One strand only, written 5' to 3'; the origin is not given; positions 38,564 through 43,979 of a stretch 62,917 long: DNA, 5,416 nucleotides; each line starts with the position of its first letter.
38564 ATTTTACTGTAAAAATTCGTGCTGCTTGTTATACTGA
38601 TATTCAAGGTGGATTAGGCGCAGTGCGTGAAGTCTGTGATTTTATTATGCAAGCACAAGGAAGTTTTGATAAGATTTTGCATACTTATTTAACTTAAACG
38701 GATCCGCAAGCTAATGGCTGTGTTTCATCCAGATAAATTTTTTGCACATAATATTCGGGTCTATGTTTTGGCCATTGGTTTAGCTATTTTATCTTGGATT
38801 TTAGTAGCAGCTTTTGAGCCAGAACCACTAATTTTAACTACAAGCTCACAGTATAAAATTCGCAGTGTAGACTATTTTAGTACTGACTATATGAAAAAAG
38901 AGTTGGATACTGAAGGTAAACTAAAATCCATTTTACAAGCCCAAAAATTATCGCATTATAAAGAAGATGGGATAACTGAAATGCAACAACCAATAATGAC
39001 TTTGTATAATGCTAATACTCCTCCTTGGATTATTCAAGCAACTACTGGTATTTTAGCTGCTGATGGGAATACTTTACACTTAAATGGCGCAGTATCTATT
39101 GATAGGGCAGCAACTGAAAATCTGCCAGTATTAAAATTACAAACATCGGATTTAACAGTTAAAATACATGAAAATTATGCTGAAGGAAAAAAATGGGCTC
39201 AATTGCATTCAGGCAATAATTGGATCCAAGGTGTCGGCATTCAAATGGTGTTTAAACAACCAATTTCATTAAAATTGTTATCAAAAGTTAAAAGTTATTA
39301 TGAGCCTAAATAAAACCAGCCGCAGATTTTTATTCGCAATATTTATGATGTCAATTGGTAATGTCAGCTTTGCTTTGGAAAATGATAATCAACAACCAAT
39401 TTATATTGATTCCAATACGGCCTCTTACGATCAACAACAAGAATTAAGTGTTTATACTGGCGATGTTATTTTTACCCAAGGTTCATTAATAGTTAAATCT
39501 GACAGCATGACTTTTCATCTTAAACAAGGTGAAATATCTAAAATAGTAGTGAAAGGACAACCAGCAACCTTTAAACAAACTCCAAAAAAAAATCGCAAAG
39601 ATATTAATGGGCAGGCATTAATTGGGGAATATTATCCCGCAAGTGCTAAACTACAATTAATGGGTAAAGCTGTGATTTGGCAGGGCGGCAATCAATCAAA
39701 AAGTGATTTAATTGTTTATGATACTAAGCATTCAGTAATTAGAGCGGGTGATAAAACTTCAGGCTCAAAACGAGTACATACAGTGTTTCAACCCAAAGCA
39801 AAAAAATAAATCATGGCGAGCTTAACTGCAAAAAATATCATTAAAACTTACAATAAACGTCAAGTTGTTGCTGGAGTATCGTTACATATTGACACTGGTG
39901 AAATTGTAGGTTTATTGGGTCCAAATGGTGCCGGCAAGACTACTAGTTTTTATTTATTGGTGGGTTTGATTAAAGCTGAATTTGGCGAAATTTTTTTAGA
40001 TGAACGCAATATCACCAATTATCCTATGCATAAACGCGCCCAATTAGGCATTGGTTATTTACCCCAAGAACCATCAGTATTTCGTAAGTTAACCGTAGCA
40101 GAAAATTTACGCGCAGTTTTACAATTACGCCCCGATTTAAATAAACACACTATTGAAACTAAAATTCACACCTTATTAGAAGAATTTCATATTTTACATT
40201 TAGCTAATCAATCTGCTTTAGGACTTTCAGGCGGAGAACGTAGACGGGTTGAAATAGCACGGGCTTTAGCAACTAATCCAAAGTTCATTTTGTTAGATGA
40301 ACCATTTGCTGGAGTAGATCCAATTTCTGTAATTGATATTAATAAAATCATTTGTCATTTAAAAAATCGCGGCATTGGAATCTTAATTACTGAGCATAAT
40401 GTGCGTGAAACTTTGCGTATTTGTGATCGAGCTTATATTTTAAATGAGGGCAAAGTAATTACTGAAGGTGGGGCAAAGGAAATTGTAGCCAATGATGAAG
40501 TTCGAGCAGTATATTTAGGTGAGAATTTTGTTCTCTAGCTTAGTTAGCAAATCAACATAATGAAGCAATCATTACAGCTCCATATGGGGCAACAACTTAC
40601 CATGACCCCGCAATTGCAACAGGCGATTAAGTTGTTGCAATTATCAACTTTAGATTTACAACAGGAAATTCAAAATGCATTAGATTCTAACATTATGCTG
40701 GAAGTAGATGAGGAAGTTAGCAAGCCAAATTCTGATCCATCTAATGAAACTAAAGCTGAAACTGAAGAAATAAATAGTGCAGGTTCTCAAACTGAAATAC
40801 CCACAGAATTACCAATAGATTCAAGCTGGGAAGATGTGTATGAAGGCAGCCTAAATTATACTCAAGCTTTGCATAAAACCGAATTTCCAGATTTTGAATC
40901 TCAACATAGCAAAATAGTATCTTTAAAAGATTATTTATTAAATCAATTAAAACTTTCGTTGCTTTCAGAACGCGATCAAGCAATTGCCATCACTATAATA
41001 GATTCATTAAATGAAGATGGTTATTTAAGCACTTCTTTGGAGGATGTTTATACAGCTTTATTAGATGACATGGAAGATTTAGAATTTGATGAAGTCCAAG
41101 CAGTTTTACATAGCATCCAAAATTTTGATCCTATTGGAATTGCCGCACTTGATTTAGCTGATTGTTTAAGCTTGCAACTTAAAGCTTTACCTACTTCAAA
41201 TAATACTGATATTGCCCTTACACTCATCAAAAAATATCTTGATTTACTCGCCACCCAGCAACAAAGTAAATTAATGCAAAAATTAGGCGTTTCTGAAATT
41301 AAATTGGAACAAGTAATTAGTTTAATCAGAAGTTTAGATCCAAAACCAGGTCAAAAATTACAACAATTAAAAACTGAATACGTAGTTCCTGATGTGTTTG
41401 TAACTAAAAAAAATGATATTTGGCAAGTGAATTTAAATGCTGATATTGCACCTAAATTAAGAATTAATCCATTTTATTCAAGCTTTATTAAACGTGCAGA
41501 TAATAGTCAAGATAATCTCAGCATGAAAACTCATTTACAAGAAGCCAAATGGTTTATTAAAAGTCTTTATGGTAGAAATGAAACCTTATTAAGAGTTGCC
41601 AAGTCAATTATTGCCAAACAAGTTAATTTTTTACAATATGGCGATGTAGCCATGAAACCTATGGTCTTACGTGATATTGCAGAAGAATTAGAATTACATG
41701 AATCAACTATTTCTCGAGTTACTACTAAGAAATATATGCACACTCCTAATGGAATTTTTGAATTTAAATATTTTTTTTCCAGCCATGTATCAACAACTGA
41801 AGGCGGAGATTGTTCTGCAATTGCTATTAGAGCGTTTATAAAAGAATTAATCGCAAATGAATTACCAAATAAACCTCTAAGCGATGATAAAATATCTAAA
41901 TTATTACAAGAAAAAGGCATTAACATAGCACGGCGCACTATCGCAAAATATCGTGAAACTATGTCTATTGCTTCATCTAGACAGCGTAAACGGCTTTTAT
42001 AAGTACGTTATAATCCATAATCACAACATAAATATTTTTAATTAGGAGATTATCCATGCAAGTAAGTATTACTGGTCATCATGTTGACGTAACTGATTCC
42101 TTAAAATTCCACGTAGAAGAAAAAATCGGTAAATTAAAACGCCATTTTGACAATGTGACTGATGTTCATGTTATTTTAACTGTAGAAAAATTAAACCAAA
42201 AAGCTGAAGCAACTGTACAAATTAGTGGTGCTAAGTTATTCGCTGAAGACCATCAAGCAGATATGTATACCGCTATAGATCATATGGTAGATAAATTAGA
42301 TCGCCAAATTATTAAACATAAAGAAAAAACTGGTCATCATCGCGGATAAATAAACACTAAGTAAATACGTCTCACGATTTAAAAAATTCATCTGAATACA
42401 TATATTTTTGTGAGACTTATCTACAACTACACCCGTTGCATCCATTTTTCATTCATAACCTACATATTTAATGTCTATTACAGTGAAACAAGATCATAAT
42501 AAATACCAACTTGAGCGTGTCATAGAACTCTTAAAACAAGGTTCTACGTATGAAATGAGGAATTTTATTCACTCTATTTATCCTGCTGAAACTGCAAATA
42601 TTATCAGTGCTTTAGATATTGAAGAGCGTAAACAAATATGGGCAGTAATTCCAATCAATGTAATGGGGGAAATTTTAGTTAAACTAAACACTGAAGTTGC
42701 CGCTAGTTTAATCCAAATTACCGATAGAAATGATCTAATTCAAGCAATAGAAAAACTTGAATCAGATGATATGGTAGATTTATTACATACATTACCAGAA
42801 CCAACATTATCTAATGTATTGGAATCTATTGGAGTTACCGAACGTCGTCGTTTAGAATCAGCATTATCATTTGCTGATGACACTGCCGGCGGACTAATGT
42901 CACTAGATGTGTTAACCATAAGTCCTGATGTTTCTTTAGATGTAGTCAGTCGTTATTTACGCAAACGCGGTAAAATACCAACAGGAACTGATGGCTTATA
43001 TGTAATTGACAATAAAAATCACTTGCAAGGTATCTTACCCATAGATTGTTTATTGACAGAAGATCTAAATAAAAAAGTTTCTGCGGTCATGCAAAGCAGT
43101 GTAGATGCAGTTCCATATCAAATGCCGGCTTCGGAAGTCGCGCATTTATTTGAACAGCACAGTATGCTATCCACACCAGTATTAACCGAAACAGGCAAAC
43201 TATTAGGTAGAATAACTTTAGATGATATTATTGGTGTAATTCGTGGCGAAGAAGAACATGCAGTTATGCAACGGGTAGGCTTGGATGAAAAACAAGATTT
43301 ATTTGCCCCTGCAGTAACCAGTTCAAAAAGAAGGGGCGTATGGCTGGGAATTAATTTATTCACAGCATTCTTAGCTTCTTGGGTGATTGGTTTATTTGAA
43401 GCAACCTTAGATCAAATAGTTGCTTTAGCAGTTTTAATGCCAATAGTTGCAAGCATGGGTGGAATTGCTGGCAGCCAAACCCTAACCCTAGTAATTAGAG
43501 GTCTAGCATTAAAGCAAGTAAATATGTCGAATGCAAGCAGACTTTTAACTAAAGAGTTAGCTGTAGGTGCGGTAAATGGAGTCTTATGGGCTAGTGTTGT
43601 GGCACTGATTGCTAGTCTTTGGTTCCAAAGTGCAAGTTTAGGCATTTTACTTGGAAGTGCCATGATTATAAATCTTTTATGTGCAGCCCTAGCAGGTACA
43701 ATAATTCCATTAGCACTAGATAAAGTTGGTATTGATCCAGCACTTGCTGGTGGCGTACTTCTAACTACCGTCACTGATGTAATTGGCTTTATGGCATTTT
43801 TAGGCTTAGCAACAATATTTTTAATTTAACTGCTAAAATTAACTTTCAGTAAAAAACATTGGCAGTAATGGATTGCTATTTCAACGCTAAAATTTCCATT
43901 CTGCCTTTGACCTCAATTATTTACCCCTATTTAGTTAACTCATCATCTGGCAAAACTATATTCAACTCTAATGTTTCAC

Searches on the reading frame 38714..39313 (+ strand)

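Call 55: search_protein_families(library=pfam, proteins=[window:38714-39313:+], max_evalue=0.000001)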
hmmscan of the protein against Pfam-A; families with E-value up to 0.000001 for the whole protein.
window:38714-39313:+ (199 aa): 1 family
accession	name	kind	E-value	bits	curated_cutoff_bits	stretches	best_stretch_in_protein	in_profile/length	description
PF06835.18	LptC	-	1.3e-31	110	21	1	19-197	3-175/175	Lipopolysaccharide-assembly, LptC-related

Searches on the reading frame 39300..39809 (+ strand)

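Call 55: search_protein_families(library=pfam, proteins=[window:39300-39809:+], max_evalue=0.000001)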
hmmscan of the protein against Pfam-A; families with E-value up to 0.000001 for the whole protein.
window:39300-39809:+ (169 aa): 1 family
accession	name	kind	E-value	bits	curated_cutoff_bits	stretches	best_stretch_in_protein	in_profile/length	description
PF03968.19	LptD_N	-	3.7e-25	88.8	20.4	1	35-144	1-111/113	LptA/(LptD N-terminal domain) LPS transport protein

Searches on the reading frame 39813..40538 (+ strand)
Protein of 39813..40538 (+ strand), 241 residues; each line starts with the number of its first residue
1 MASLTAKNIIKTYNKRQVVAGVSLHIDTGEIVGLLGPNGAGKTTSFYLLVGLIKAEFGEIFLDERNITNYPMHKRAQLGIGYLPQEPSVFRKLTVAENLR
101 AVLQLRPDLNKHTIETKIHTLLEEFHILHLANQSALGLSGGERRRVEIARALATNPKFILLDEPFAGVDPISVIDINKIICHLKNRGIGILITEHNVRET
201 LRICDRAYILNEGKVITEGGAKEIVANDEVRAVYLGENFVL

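Call 55: search_protein_families(library=pfam, proteins=[window:39813-40538:+], max_evalue=0.000001)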
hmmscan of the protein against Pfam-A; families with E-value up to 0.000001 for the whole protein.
window:39813-40538:+ (241 aa): 1 family
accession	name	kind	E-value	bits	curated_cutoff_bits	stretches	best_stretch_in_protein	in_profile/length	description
PF00005.33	ABC_tran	-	1.4e-34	120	25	1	21-166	3-137/137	ABC transporter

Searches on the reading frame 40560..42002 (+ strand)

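Call 55: search_protein_families(library=pfam, proteins=[window:40560-42002:+], max_evalue=0.000001)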
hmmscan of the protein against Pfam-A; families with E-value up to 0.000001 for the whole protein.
window:40560-42002:+ (480 aa): 3 families
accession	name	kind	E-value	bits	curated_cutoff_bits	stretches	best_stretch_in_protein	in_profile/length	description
PF04552.19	Sigma54_DBD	-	5.4e-65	218.4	22.8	1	322-478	4-160/160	Sigma-54, DNA binding domain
PF04963.19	Sigma54_CBD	-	3e-57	193.8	22.9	1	112-306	2-185/185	Sigma-54 factor, core binding domain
PF00309.25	Sigma54_AID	-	4.5e-15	55.7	23.8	1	4-49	1-46/46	Sigma-54 factor, Activator interacting domain (AID)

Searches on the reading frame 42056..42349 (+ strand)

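Call 55: search_protein_families(library=pfam, proteins=[window:42056-42349:+], max_evalue=0.000001)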
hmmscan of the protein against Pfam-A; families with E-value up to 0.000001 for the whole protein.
window:42056-42349:+ (97 aa): 1 family
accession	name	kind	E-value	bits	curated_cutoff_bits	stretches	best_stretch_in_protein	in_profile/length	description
PF02482.25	Ribosomal_S30AE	-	3.4e-28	98.7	23.7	1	3-91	1-86/88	Sigma 54 modulation protein / S30EA ribosomal protein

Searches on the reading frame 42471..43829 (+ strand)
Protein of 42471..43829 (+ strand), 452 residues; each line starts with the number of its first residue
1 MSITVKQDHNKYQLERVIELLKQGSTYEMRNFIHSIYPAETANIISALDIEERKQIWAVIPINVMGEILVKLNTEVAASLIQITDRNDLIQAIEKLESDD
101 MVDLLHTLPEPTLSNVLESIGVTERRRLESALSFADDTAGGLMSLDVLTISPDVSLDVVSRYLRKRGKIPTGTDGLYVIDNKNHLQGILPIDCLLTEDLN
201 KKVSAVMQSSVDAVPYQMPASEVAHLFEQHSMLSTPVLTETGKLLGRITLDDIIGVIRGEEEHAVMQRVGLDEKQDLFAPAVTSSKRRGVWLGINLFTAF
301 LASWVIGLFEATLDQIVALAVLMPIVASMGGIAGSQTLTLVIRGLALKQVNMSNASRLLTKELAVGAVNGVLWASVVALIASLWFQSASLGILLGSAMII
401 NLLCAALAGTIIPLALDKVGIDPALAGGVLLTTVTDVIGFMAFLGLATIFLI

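Call 23: search_protein_families(library=pfam, proteins=[window:42471-43829:+], max_evalue=0.00001)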
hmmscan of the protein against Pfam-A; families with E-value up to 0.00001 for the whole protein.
window:42471-43829:+ (452 aa): 3 families
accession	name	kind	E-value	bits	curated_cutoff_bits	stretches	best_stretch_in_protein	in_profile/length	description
PF01769.21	MgtE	-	2.5e-33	115.4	27.6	1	323-446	1-125/125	Divalent cation transporter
PF03448.22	MgtE_N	-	3.2e-21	76.2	25.9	1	37-137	2-102/102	MgtE intracellular N domain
PF00571.33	CBS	-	3.2e-15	56.6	24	1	203-258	1-56/57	CBS domain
